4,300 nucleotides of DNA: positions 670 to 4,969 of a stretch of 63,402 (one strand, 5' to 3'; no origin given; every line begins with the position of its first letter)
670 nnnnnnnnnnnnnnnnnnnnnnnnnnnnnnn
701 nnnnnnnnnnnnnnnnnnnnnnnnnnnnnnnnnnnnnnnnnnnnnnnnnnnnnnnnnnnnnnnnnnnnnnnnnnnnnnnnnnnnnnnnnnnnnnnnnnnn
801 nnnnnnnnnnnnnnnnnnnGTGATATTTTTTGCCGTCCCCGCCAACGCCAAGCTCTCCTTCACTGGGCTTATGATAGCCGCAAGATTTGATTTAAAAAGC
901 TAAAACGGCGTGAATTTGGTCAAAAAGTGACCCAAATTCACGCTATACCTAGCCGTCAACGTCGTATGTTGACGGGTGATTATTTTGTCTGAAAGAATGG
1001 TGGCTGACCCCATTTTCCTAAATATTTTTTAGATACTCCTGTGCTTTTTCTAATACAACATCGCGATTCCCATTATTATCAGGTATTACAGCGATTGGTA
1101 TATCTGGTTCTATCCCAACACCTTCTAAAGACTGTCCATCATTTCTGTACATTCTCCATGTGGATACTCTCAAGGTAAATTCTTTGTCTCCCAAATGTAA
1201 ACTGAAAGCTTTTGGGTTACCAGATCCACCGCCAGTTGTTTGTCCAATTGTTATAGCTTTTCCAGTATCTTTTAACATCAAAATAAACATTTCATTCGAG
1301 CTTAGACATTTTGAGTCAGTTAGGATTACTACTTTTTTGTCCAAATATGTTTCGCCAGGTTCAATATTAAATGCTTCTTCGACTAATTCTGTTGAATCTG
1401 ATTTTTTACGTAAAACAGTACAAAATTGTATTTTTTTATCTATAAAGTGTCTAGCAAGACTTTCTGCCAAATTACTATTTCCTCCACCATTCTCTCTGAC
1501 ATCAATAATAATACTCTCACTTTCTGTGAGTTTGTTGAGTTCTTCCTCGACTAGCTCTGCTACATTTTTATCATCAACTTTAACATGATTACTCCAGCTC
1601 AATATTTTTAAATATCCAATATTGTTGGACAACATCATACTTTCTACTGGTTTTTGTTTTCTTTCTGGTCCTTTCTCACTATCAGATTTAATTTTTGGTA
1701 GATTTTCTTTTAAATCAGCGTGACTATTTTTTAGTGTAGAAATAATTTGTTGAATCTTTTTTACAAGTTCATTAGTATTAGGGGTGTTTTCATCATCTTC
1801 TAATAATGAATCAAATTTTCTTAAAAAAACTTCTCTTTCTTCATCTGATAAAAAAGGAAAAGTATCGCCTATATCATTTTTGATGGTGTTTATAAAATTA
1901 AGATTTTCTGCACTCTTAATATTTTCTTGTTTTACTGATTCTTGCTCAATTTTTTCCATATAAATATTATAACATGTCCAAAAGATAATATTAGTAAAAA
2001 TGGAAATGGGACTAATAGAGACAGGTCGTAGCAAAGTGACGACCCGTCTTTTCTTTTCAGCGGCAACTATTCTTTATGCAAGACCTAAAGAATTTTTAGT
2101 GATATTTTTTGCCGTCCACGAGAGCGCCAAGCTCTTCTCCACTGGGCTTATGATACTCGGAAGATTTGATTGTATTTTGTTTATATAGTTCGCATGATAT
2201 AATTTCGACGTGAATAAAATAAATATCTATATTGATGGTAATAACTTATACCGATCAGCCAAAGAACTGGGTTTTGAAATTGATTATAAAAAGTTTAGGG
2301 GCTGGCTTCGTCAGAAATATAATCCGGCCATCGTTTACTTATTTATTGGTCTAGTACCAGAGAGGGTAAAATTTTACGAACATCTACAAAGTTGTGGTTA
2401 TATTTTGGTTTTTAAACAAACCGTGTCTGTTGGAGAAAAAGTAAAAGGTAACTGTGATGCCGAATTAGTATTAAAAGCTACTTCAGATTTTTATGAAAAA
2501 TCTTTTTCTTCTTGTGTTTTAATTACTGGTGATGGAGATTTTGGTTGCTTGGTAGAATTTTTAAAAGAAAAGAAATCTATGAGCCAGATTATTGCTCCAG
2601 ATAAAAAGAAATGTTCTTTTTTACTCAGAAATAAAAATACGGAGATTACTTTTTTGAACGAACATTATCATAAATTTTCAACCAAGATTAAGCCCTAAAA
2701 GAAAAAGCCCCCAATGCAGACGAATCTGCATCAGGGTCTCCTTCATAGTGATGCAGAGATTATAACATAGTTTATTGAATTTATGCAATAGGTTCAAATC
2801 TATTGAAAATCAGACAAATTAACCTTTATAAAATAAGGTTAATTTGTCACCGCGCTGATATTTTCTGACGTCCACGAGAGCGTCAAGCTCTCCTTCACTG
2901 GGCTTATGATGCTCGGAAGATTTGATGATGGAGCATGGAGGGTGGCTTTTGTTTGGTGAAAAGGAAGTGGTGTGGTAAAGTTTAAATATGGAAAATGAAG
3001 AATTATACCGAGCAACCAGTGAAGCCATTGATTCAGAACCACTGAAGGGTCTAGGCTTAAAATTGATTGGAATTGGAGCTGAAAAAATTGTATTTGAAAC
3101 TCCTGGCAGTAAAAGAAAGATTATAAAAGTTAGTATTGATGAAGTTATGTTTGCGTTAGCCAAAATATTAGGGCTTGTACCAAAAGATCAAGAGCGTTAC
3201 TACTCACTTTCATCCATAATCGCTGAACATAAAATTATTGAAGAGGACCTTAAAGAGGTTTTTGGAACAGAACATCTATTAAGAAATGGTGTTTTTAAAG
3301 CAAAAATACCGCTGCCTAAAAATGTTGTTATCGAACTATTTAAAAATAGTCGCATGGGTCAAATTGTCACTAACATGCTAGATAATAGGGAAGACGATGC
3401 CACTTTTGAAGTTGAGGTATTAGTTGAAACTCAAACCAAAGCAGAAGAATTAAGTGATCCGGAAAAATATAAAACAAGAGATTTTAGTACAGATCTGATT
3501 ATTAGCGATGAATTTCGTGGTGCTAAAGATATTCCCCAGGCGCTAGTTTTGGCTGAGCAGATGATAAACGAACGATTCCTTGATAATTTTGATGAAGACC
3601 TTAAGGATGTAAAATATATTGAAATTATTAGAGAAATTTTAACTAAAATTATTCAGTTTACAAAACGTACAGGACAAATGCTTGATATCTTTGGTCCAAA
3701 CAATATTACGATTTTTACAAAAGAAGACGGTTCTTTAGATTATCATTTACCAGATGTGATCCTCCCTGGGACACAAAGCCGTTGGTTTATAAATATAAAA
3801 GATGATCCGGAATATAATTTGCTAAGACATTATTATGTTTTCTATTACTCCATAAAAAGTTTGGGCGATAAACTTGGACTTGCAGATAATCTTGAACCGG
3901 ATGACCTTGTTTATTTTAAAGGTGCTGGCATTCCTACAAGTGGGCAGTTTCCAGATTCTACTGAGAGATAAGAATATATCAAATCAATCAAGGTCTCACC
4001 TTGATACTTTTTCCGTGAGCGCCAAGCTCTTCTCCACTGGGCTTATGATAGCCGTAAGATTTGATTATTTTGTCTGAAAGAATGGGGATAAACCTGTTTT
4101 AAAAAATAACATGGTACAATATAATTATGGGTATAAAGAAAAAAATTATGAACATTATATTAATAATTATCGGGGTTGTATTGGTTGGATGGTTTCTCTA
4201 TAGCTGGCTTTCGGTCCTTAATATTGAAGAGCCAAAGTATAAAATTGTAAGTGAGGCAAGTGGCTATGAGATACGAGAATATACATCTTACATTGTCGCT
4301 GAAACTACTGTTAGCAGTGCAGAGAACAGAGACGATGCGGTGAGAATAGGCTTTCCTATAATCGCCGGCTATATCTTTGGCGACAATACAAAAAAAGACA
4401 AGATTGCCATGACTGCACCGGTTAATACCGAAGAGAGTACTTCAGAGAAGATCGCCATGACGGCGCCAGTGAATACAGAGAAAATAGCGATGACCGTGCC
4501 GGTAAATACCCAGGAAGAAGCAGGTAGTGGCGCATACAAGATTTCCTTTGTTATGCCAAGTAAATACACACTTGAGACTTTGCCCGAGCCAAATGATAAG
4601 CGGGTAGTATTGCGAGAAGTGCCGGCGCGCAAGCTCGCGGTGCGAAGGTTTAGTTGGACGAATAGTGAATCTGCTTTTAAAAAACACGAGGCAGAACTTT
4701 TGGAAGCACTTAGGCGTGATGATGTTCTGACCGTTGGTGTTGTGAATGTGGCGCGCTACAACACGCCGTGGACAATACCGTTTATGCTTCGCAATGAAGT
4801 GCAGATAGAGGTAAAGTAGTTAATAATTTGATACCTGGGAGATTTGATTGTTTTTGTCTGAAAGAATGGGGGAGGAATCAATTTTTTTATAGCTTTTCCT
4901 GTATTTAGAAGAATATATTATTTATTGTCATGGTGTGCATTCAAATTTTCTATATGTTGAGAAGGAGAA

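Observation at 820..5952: Integron-like array of single-gene cassettes bounded by decaying copies of the last ~19 codons of ORF 372-890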

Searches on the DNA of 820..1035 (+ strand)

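Call 91: search_dna_similar(query=window:820-1035:+, collection=plasmids, mode=distant, max_evalue=0.01, max_rows=10)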
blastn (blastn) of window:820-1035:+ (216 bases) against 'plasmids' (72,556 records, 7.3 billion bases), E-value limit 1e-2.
Records with a match: 1; places in all: 1; records where one place covers at least 80% of the query: 0.
Best place of each record, by identity: 80-90% 1.
By first word of the organism name: Rhizobium 1.
By predicted mobility (MOB-suite, as given by PLSDB): mobilizable 1.
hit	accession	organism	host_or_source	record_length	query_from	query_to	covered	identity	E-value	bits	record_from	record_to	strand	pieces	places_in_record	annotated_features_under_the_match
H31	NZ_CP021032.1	Rhizobium sp. NXC14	Phaseolus vulgaris,cell culture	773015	12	61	23%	82.0%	1e-3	51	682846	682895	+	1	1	hypothetical protein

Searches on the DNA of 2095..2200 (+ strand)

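Call 90: search_dna_similar(query=window:2095-2200:+, collection=phages, mode=distant, max_evalue=0.01, max_rows=10)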
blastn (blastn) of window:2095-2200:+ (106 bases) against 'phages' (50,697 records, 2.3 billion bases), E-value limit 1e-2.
No match.

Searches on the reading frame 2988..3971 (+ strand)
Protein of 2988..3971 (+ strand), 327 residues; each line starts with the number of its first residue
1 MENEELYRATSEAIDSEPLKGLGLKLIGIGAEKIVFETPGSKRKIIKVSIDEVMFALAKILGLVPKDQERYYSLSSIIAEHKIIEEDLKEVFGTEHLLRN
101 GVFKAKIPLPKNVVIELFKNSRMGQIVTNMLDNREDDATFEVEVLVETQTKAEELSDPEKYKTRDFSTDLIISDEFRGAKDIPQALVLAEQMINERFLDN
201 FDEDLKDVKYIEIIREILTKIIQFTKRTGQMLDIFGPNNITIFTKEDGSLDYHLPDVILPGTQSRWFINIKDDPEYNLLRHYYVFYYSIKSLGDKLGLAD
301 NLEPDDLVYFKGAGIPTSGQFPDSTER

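Call 4: search_protein_families(library=pfam, proteins=[window:2988-3971:+], max_evalue=0.01)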
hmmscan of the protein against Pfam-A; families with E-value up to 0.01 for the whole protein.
window:2988-3971:+ (327 aa): 0 families

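Call 7: search_protein_families(library=ncbifam, proteins=[window:2988-3971:+], max_evalue=1)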
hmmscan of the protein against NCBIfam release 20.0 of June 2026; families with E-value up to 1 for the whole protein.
window:2988-3971:+ (327 aa): 0 families

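Call 8: search_protein_families(library=phrogs, proteins=[window:2988-3971:+], max_evalue=0.1)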
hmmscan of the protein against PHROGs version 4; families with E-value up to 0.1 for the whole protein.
window:2988-3971:+ (327 aa): 1 family
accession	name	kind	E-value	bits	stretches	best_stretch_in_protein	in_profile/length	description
phrog_19381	-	unknown function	0.057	13.9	1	96-224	138-249/264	-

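Call 56: search_protein_families(library=padloc, proteins=[window:2988-3971:+], max_evalue=0.01)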
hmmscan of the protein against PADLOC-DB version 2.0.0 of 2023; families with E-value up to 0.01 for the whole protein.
window:2988-3971:+ (327 aa): 0 families

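Call 61: find_homologous_proteins(query=window:2988-3971:+)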
Query window:2988-3971:+ (327 aa): 34 proteins with E <= 0.001 among 2159 candidates.
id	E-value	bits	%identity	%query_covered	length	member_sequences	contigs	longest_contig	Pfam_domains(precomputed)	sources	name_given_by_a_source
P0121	1.2e-210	716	100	100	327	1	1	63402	-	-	-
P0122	6.2e-183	625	88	100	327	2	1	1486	-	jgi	jgi:hypothetical protein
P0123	1.9e-117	410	59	100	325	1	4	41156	-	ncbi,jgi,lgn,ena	jgi:hypothetical protein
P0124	3.0e-112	393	57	99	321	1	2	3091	-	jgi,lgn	jgi:hypothetical protein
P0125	1.6e-108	381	54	100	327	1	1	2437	-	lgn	-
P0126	3.8e-105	370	55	98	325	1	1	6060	-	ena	-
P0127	6.5e-104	366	55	99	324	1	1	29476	-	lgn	-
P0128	1.1e-103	365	55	97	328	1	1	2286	-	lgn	-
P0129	2.6e-103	364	53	97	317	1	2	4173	-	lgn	-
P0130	1.4e-101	358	54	97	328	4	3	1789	-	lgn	-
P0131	3.1e-100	354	52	97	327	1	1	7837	-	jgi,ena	-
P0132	2.1e-99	351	53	95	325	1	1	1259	-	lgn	-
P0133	1.3e-96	342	53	97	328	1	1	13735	-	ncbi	-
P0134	1.6e-93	331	51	98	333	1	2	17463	-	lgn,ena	-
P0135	1.6e-92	328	52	97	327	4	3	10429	-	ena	-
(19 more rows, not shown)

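Call 62: find_encoding_contigs(protein=P0122, flank=10000, max_places=4)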
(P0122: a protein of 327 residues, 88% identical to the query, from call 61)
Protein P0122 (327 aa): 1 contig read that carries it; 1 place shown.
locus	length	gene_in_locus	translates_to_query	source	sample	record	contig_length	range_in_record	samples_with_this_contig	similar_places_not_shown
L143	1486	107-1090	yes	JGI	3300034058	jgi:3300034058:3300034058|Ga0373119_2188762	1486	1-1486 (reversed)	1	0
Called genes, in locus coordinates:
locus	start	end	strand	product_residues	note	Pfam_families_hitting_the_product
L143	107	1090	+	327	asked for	-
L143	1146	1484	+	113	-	?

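Call 63: find_encoding_contigs(protein=P0123, flank=10000, max_places=4)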
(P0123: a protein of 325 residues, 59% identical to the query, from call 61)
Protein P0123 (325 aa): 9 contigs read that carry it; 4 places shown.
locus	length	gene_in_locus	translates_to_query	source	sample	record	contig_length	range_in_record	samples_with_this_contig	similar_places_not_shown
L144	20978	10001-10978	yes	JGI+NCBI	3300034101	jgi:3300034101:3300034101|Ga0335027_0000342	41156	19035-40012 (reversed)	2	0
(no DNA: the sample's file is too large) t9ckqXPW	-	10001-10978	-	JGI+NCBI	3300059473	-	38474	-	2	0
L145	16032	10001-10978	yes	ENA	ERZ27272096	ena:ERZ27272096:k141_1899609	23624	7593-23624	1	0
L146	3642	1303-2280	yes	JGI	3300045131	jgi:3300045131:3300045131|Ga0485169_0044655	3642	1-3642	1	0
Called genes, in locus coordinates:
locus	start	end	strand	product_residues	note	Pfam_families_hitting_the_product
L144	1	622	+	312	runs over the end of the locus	PF05141:DIT1_PvcA (weak)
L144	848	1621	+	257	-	-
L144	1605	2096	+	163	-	PF00588:SpoU_methylase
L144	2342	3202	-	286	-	PF01149:Fapy_DNA_glyco, PF06831:H2TH, PF06827:zf-FPG_IleRS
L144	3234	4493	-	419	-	PF08245:Mur_ligase_M, PF02875:Mur_ligase_C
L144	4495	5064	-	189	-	PF01330:RuvA_N, PF00633:HHH (faint), PF14520:HHH_5, PF07499:RuvA_C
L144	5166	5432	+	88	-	PF01649:Ribosomal_S20p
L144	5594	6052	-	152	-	PF18923:DUF5673 (weak)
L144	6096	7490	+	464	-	PF00479:G6PD_N, PF02781:G6PD_C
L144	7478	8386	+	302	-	PF01488:Shikimate_DH (faint), PF03446:NAD_binding_2, PF03807:F420_oxidored (weak), PF00393:6PGD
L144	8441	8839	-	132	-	-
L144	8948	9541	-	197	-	-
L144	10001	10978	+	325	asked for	-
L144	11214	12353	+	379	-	PF07963:N_methyl (weak), PF13385:Laminin_G_3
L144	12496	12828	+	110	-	-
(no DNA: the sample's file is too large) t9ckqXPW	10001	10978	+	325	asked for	-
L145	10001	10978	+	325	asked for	-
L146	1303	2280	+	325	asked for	-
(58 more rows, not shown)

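Call 95: search_solved_structures(query=window:2988-3971:+, max_evalue=1)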
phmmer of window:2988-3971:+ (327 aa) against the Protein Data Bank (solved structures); distinct sequences matched with E-value up to 1: 1.
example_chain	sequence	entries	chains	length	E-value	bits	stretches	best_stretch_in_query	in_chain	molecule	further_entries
9pbe_CD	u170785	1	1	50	0.091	15.2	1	123-161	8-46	Isoform 2 of SERPINE1 mRNA-binding protein 1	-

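Call 104: predict_structure(alignment_id=A3)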
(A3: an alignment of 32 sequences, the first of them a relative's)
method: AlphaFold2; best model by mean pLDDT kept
length: 327 residues; sequences in the alignment: 32
mean_pLDDT: 89.0   pTM: 0.86
mean pLDDT of the five models: 89.0, 88.9, 88.7, 83.9, 83.1
residues with pLDDT >= 90: 177; 70-90: 136; 50-70: 10; < 50: 4
segments of 3 or more residues with pLDDT < 50: 325-327
pLDDT, mean of each block of 10 residues (from residue 1): 76 83 83 84 88 88 76 76 94 95 87 88 87 86 89 92 93 91 97 91 80 96 98 93 95 92 88 94 98 95 98 96 64
secondary structure, 60 per line:
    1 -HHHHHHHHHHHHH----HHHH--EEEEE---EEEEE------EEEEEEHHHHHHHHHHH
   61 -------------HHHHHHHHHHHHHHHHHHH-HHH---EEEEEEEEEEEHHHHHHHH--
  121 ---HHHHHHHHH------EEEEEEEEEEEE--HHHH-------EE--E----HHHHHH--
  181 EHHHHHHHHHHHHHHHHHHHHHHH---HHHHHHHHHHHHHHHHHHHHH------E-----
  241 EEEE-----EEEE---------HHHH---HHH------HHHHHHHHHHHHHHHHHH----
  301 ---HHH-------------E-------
elements in order: H2-14 H19-22 E25-29 E33-37 E44-49 H50-60 H74-92 E100-110 H111-118 H124-132 E139-150 H153-156 H173-178 H182-204 H208-228 E241-244 E250-253 H263-266 H279-296

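Call 106: fold_search(model_id=the predicted structure, library=pdb)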
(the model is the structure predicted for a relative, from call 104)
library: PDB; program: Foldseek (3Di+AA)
matches with E <= 10: 419; with E <= 0.001: 0
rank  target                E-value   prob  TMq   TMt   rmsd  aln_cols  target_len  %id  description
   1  4lrj_B                1.1e-02  0.84  0.25  0.41  10.0       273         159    9  Bacterial Effector NleH1 Kinase Domain with AMPPNP and Mg2+ (released 2014-01-22)
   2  4hnd_A                1.8e-02  0.69  0.30  0.29  16.0       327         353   11  Crystal structure of the catalytic domain of Selenomethionine substituted human PI4KIIalpha in complex with ADP (released 2014-04-09)
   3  5iqg_C                1.9e-02  0.23  0.20  0.22  19.7       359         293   12  Aminoglycoside Phosphotransferase (2'')-Ia (CTD of AAC(6')-Ie/APH(2'')-Ia) in complex with GDP, Magnesium, and Gentami (released 2016-05-25)
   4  5byl_D                1.9e-02  0.21  0.19  0.20  19.8       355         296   11  Aminoglycoside Phosphotransferase (2'')-Ia (CTD of AAC(6')-Ie/APH(2'')-Ia) in complex with GMPPCP and Magnesium (released 2016-05-25)
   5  7mis_A                2.9e-02  0.69  0.19  0.10  14.1       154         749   16  Cryo-EM structure of SidJ-SdeC-CaM reaction intermediate complex (released 2021-08-18)
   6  4lrj_A                3.3e-02  0.66  0.24  0.40  10.5       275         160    9  Bacterial Effector NleH1 Kinase Domain with AMPPNP and Mg2+ (released 2014-01-22)
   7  9e72_A                3.5e-02  0.41  0.15  0.18   8.4       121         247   12  HvrF methyltransferase with SAH and pantaphos (released 2026-03-18)
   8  4lrk_A                3.7e-02  0.35  0.19  0.31  12.0       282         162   11  Bacterial Effector NleH2 Kinase Domain (released 2014-01-22)
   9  6cav_C                3.7e-02  0.14  0.18  0.20  19.9       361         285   13  Aminoglycoside Phosphotransferase (2'')-Ia in complex with GMPPNP, Magnesium, and Dibekacin (released 2018-04-11)
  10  5iqc_A                3.9e-02  0.23  0.18  0.20  20.2       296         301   11  Aminoglycoside Phosphotransferase (2'')-Ia (CTD of AAC(6')-Ie/APH(2'')-Ia) in complex with GMPPNP, Magnesium, and Gent (released 2016-05-25)
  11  6cey_A                4.4e-02  0.14  0.18  0.20  19.5       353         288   12  Aminoglycoside Phosphotransferase (2'')-Ia in complex with GMPPNP, Magnesium, and Lividomycin moieties (released 2018-04-11)
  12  9qpb_B                4.7e-02  0.23  0.21  0.24  20.2       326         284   12  APH(2'')-IVa with an inhibitor (released 2026-02-11)
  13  5byl_C                4.9e-02  0.13  0.18  0.20  20.0       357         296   12  Aminoglycoside Phosphotransferase (2'')-Ia (CTD of AAC(6')-Ie/APH(2'')-Ia) in complex with GMPPCP and Magnesium (released 2016-05-25)
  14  5byl_B                4.9e-02  0.13  0.18  0.19  19.5       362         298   12  Aminoglycoside Phosphotransferase (2'')-Ia (CTD of AAC(6')-Ie/APH(2'')-Ia) in complex with GMPPCP and Magnesium (released 2016-05-25)
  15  9e72_B                5.2e-02  0.38  0.15  0.18   8.3       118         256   13  HvrF methyltransferase with SAH and pantaphos (released 2026-03-18)
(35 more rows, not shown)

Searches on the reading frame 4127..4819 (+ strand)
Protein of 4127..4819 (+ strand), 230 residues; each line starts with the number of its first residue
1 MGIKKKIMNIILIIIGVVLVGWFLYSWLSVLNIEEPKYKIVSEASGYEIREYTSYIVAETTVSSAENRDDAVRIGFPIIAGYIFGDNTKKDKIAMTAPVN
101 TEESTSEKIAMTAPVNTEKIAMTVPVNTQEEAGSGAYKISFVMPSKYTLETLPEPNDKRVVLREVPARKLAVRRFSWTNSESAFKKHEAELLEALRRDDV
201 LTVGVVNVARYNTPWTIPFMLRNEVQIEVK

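Call 4: search_protein_families(library=pfam, proteins=[window:4127-4819:+], max_evalue=0.01)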
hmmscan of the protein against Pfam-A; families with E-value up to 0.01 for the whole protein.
window:4127-4819:+ (230 aa): 1 family
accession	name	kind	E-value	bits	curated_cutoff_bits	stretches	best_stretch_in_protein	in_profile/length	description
PF04832.17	SOUL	-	2e-48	165.2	27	1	33-227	1-172/173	SOUL heme-binding protein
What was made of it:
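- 4127..4819 (+): Cargo 4: SOUL haem-binding family protein. Pfam PF04832, E = 2e-48 (call 4).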

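Call 56: search_protein_families(library=padloc, proteins=[window:4127-4819:+], max_evalue=0.01)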
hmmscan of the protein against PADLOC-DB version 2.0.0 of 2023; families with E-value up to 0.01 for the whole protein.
window:4127-4819:+ (230 aa): 0 families
